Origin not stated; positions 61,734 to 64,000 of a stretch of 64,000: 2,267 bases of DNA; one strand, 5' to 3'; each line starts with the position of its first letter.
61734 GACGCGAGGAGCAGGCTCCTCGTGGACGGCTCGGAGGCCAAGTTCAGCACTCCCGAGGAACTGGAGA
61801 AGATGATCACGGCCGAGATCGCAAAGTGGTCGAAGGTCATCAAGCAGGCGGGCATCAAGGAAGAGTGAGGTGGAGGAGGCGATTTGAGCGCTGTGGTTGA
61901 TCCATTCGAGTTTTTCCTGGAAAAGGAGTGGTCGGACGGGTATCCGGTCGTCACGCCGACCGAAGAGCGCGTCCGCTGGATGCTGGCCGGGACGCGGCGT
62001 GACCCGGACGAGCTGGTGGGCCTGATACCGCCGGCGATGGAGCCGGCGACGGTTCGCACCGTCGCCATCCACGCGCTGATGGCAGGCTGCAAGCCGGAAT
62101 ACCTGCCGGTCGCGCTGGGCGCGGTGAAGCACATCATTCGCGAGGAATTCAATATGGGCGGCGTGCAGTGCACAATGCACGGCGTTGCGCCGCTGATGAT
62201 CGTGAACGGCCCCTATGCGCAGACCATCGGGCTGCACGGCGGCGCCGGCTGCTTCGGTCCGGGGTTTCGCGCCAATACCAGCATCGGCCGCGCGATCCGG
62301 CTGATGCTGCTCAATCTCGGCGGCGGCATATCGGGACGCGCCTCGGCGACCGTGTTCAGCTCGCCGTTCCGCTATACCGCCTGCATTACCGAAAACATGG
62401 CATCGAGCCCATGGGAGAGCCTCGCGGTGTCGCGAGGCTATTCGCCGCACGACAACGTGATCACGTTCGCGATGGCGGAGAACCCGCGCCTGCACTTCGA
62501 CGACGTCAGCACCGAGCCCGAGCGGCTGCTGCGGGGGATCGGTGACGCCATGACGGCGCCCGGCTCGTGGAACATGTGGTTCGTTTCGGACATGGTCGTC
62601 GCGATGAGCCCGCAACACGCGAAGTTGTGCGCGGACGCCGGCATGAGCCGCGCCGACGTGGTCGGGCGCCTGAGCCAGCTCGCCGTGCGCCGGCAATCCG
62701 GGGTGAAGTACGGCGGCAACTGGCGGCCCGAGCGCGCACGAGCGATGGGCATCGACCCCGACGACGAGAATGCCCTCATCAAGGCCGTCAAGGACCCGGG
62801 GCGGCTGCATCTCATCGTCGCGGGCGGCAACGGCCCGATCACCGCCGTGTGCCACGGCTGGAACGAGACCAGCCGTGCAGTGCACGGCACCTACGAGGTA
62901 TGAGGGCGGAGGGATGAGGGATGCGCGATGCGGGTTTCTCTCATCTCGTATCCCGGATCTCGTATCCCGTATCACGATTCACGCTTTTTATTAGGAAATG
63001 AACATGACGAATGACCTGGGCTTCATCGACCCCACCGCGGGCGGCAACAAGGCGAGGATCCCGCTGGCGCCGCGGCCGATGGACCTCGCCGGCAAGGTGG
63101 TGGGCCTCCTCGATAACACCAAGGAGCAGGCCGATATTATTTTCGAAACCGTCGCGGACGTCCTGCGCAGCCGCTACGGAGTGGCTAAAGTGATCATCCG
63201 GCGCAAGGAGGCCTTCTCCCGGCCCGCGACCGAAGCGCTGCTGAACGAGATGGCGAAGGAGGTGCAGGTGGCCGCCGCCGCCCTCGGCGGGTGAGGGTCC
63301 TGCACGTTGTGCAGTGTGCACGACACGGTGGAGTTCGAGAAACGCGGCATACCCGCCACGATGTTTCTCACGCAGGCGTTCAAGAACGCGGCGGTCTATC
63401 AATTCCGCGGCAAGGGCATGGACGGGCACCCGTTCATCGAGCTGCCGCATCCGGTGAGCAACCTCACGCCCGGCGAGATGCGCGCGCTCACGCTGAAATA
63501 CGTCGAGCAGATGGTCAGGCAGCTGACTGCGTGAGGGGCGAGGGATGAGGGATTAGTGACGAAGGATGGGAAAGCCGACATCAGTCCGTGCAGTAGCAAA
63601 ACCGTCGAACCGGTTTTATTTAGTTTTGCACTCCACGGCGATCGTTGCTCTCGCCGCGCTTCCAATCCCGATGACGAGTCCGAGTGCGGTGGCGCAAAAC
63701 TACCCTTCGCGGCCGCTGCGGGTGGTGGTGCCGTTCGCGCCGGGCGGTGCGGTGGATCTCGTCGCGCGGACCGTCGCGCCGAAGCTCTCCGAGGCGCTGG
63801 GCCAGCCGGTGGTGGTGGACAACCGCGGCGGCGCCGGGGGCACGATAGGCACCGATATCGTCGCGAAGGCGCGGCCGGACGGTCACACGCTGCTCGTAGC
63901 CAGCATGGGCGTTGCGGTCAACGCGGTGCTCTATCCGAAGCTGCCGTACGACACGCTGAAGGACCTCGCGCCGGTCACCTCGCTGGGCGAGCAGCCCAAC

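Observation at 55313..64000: Duplicated four-family gene set (MmgE/PrpD + Bug binding protein + TGA-interrupted UxxC/S gene + unknown 340-aa protein): candidate uncharacterised carboxylate-processing redox system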

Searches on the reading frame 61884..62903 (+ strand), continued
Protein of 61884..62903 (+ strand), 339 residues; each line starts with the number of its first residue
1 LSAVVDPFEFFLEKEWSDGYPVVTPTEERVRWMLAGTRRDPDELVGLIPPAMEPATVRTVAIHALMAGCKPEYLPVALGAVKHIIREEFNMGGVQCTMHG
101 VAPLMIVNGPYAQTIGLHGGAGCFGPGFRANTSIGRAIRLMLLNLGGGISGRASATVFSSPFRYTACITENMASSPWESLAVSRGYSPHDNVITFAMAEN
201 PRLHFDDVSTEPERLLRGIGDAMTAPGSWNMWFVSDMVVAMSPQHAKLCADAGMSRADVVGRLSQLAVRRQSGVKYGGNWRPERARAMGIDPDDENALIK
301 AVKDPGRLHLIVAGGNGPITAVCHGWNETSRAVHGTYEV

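Call 54: predict_structure(alignment_id=A3)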
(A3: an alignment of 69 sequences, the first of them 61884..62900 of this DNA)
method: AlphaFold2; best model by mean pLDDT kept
length: 339 residues; sequences in the alignment: 69
mean_pLDDT: 95.4   pTM: 0.93
mean pLDDT of the five models: 95.4, 95.2, 95.1, 94.7, 94.5
residues with pLDDT >= 90: 308; 70-90: 27; 50-70: 2; < 50: 2
segments of 3 or more residues with pLDDT < 50: none
pLDDT, mean of each block of 10 residues (from residue 1): 75 93 97 98 98 98 98 99 98 93 97 97 90 97 95 88 92 98 98 97 97 98 94 96 98 98 98 90 93 96 97 97 96 97
secondary structure, 60 per line:
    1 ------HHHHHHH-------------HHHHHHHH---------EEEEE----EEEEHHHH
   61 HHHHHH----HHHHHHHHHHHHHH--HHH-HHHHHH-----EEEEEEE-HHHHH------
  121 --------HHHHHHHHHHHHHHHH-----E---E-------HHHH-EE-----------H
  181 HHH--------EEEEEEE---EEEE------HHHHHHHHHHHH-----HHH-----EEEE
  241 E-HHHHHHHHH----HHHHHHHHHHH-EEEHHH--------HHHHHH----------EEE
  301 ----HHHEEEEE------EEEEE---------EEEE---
elements in order: H7-13 H27-34 E44-48 E53-56 H57-66 H71-84 H91-96 E102-108 H110-114 H129-144 H162-165 H180-183 E192-198 E202-205 H212-223 E237-241 H243-251 H256-266 E268-270 H282-287 E298-300 E308-312 E319-323 E333-336

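Call 56: fold_search(model_id=the predicted structure, library=pdb)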
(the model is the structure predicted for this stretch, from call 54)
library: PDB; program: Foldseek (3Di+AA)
matches with E <= 10: 70; with E <= 0.001: 0
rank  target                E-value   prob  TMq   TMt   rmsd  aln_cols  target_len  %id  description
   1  5l16                  7.4e-03  0.35  0.14  0.14  12.1       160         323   14  Crystal Structure of N-terminus truncated selenophosphate synthetase from Leishmania major (released 2017-08-09)
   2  6uqm_A                7.4e-03  0.35  0.26  0.19  18.0       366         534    9  Crystal structure of R173A variant of cytosolic fumarate hydratase from Leishmania major in a complex with S-malate (released 2019-12-04)
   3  6uqm_B                8.3e-03  0.35  0.25  0.18  18.3       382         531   10  Crystal structure of R173A variant of cytosolic fumarate hydratase from Leishmania major in a complex with S-malate (released 2019-12-04)
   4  6mso_A                1.0e-02  0.25  0.26  0.19  15.4       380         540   10  Crystal structure of mitochondrial fumarate hydratase from Leishmania major in a complex with inhibitor thiomalate (released 2019-01-30)
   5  6mso_D                1.3e-02  0.25  0.27  0.20  15.4       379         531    9  Crystal structure of mitochondrial fumarate hydratase from Leishmania major in a complex with inhibitor thiomalate (released 2019-01-30)
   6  6unz_A                1.4e-02  0.38  0.27  0.19  17.2       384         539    9  Crystal structure of cytosolic fumarate hydratase from Leishmania major (released 2019-12-04)
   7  6uqb_B                1.4e-02  0.47  0.30  0.22  16.4       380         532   10  Crystal structure of R471A variant of cytosolic fumarate hydratase from Leishmania major in a complex with S-malate an (released 2019-12-04)
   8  7xky_A                1.4e-02  0.21  0.23  0.25  15.1       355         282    7  Crystal structure of Methanocaldococcus jannaschii two-subunit Fumarate hydratase apo-protein complex (released 2023-02-08)
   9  6uoi_A                1.6e-02  0.28  0.26  0.19  17.9       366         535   12  Crystal structure of cytosolic fumarate hydratase from Leishmania major in a complex with malonate (released 2019-12-04)
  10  6uql_B                2.1e-02  0.28  0.27  0.19  16.6       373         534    9  Crystal structure of R471A variant of cytosolic fumarate hydratase from Leishmania major in a complex with S-malate (released 2019-12-04)
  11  6unz_E                2.8e-02  0.35  0.29  0.21  16.5       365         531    9  Crystal structure of cytosolic fumarate hydratase from Leishmania major (released 2019-12-04)
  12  6unz_B                2.8e-02  0.30  0.28  0.20  16.7       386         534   10  Crystal structure of cytosolic fumarate hydratase from Leishmania major (released 2019-12-04)
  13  5l2r_A                2.8e-02  0.18  0.25  0.18  14.9       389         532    9  Crystal structure of fumarate hydratase from Leishmania major (released 2016-08-17)
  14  5hy0_B                5.5e-02  0.13  0.17  0.16  13.8       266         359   12  orotic acid hydrolase (released 2017-02-01)
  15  3fd5_B                2.1e-01  0.15  0.15  0.14   9.7       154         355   11  Crystal structure of human selenophosphate synthetase 1 complex with AMPCP (released 2009-09-22)
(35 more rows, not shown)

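Call 58: search_protein_families(library=pfam, alignment_id=A3, max_evalue=10)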
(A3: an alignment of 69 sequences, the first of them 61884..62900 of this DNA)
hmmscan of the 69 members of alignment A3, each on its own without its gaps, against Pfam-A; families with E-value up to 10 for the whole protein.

A. member 1, window:61884-62900:+ (339 aa): 0 families

B. families by the number of members that match (of 69 scanned): 11 families
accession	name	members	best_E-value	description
PF10910.14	Phage_gene29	2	0.093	Phage gene 29 protein family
PF23958.1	DUF7287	1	0.026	Family of unknown function (DUF7287)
PF13625.11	Helicase_C_3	1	0.038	Helicase conserved C-terminal domain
PF17853.6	GGDEF_2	1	0.075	GGDEF-like domain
PF24013.1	DUF7327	1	0.079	Family of unknown function (DUF7327)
PF13592.12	HTH_33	1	0.1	Winged helix-turn helix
PF22448.1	RepB_primase_C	1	0.12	RepB DNA-primase C-terminal helical domain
PF03325.18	Herpes_PAP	1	0.13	Herpesvirus polymerase accessory protein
PF19205.5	DUF5877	1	0.22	Family of unknown function (DUF5877)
PF06403.16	Lamprin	1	0.25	Lamprin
PF12382.13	Peptidase_A2_2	1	0.32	Retrotransposon peptidase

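Call 63: search_protein_families(library=pfam, proteins=[P0206, P0208, P0211, P0225, P0233, P0176, P0259, P0257, P0182, P0157], max_evalue=0.001)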
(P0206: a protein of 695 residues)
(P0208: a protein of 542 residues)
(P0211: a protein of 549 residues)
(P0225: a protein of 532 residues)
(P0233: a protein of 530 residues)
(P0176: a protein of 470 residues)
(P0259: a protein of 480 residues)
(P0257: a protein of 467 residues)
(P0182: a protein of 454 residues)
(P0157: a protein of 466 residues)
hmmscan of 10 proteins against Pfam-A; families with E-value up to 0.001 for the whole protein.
P0206 (695 aa): 9 families
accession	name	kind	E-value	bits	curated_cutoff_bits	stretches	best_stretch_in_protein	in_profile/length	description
PF07992.20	Pyr_redox_2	-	6.1e-41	141.2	26.1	1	387-677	2-291/291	Pyridine nucleotide-disulphide oxidoreductase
PF13738.12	Pyr_redox_3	-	6e-20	72.1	30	1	464-660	104-305/305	Pyridine nucleotide-disulphide oxidoreductase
PF00070.33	Pyr_redox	-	2.2e-13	51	22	1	528-596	1-74/82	Pyridine nucleotide-disulphide oxidoreductase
PF12831.13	FAD_oxidored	-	9e-06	25.7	27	0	388-415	2-29/416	FAD dependent oxidoreductase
PF03486.20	HI0933_like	-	7.5e-05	22.7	50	0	387-415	2-30/244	HI0933-like protein Rossmann domain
PF01266.30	DAO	-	0.00013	22.1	27.9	0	388-420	2-35/353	FAD dependent oxidoreductase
PF00890.30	FAD_binding_2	-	0.00015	21.6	20.4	1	388-417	2-31/414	FAD binding domain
PF13450.12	NAD_binding_8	-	0.00021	21.9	21.9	0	390-415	1-26/68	NAD(P)-binding Rossmann-like domain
PF01134.28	GIDA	-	0.00029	20.5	22.1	0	388-413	2-27/391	Glucose inhibited division protein A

P0208 (542 aa): 0 families

P0211 (549 aa): 3 families
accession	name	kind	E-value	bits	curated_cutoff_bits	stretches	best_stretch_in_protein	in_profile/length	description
PF00578.27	AhpC-TSA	-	6.7e-12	45.9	26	1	7-120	1-120/124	AhpC/TSA family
PF08534.16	Redoxin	-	3.3e-08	33.9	26.6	1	7-122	2-122/148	Redoxin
PF13905.12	Thioredoxin_8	-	2e-05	25.2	27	1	36-120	5-93/94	Thioredoxin-like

P0225 (532 aa): 0 families

P0233 (530 aa): 2 families
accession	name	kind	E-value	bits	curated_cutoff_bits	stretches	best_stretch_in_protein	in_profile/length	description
PF00578.27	AhpC-TSA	-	1.6e-06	28.5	26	1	3-112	3-119/124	AhpC/TSA family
PF08534.16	Redoxin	-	1.5e-05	25.3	26.6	1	3-121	4-135/148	Redoxin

P0176 (470 aa): 1 family
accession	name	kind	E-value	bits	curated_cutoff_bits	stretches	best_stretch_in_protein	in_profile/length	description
PF02943.20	FeThRed_B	-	2.2e-21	76.3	22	1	11-95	2-88/106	Ferredoxin thioredoxin reductase catalytic beta chain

P0259 (480 aa): 0 families

P0257 (467 aa): 0 families

P0182 (454 aa): 0 families

P0157 (466 aa): 0 families

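Call 67: find_encoding_contigs(protein=window:61884-62903:+, flank=10000, max_places=4)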
Protein window:61884-62903:+ (339 aa): no gene with exactly this product is on record in the collection.

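Call 76: find_encoding_contigs(protein=P0211, flank=5000, max_places=3)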
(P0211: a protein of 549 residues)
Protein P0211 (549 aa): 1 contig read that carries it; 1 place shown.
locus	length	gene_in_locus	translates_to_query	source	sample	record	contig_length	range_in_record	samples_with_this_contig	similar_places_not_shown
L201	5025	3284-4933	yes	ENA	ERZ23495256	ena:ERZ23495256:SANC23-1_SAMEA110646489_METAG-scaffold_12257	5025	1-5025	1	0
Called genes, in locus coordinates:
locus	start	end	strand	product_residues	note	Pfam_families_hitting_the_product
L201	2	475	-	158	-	?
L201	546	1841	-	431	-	PF00083:Sugar_tr, PF07690:MFS_1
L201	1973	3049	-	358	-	PF00753:Lactamase_B, PF19583:ODP (faint)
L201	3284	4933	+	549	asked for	PF00578:AhpC-TSA, PF08534:Redoxin, PF13905:Thioredoxin_8 (weak)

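Call 77: find_encoding_contigs(protein=P0206, flank=5000, max_places=3)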
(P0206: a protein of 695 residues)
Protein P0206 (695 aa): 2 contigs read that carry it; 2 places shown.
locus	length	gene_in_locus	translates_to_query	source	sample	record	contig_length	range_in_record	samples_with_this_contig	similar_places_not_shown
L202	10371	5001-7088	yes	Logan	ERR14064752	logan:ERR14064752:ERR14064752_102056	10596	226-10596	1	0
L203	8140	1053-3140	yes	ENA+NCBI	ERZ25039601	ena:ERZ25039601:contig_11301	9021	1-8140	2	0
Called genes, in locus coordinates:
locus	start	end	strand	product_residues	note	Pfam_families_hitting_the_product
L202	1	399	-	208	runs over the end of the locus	?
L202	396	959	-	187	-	-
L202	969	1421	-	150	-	PF01047:MarR, PF12802:MarR_2, PF13463:HTH_27 (weak), PF13601:HTH_34 (weak)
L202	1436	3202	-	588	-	PF00501:AMP-binding, PF23562:AMP-binding_C_3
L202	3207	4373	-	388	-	PF02771:Acyl-CoA_dh_N, PF02770:Acyl-CoA_dh_M, PF00441:Acyl-CoA_dh_1, PF08028:Acyl-CoA_dh_2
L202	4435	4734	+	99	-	PF24696:UGSC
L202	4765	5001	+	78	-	PF24696:UGSC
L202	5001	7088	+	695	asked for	PF07992:Pyr_redox_2, PF12831:FAD_oxidored (faint), PF13738:Pyr_redox_3, PF00070:Pyr_redox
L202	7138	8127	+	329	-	PF01073:3Beta_HSD, PF01370:Epimerase, PF04321:RmlD_sub_bind, PF05368:NmrA, PF13460:NAD_binding_10, PF16363:GDP_Man_Dehyd, PF07993:NAD_binding_4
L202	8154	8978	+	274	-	PF00106:adh_short, PF08659:KR (weak), PF13561:adh_short_C2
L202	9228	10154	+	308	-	PF07603:Lcl_C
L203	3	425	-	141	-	?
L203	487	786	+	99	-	PF24696:UGSC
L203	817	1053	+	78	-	PF24696:UGSC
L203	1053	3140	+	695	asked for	PF07992:Pyr_redox_2, PF12831:FAD_oxidored (faint), PF13738:Pyr_redox_3, PF00070:Pyr_redox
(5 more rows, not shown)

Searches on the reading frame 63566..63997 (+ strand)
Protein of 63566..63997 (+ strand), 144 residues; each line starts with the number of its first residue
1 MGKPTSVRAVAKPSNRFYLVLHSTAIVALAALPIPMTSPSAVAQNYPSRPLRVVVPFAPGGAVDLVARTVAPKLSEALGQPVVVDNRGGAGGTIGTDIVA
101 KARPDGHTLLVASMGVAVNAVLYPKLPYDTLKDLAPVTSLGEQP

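Call 93: search_protein_families(library=pfam, proteins=[window:63566-63997:+], max_evalue=0.0001)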
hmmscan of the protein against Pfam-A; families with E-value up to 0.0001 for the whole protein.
window:63566-63997:+ (144 aa): 1 family
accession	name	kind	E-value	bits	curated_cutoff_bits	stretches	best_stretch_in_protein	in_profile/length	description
PF03401.19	TctC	-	1.9e-21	77.3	27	1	66-142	1-77/274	Tripartite tricarboxylate transporter family receptor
